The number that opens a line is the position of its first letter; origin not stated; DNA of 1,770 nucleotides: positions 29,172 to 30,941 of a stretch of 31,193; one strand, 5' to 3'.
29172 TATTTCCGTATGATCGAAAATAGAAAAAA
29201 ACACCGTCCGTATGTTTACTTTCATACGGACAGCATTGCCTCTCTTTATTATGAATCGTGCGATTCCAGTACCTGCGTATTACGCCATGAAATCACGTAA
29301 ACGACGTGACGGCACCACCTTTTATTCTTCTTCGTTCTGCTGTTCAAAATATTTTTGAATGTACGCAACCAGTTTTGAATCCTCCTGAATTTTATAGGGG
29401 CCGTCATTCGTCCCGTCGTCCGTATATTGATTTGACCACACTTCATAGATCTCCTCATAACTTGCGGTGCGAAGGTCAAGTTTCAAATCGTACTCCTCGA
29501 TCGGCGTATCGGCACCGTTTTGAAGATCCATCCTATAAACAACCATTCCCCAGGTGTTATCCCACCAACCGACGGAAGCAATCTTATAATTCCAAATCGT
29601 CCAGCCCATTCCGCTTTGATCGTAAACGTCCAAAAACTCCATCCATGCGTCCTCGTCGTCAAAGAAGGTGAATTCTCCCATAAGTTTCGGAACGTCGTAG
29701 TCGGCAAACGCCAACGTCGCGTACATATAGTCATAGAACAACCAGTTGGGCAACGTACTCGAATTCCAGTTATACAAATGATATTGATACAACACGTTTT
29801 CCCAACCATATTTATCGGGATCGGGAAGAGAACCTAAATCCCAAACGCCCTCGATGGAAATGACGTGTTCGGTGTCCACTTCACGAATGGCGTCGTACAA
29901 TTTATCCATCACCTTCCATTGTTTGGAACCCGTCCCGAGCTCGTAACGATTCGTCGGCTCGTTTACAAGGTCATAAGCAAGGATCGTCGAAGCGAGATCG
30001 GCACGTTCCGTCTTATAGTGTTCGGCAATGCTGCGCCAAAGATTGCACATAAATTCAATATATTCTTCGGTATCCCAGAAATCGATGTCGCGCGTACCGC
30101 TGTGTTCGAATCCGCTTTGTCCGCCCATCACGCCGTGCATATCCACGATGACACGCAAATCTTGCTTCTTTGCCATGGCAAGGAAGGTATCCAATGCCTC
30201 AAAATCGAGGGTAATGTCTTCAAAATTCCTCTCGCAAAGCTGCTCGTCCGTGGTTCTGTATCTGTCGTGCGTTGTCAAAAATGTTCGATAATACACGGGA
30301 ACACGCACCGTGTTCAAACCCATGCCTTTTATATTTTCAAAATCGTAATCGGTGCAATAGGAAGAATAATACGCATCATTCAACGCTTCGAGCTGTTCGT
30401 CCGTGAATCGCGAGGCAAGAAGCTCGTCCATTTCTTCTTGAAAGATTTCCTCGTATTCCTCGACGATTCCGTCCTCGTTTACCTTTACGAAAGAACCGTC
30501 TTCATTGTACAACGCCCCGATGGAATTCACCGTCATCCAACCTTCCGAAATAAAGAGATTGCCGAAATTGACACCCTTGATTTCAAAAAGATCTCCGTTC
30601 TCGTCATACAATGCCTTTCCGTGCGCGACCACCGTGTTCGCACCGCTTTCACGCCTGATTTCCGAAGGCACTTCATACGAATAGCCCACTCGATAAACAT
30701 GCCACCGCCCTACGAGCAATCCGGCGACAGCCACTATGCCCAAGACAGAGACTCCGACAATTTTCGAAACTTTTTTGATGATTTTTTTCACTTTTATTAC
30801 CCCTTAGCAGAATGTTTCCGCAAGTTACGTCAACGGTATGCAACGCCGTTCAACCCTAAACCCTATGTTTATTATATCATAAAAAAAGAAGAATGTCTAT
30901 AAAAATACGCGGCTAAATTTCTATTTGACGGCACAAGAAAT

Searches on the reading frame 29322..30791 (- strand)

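Call 5: search_protein_families(library=pfam, proteins=[window:29322-30791:-], max_evalue=0.01)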
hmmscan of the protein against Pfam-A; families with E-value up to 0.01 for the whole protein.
window:29322-30791:- (489 aa): 1 family
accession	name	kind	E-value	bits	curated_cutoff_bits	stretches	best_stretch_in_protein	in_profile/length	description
PF00150.24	Cellulase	-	1.2e-24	87.7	23.5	1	133-403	9-269/272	Cellulase (glycosyl hydrolase family 5)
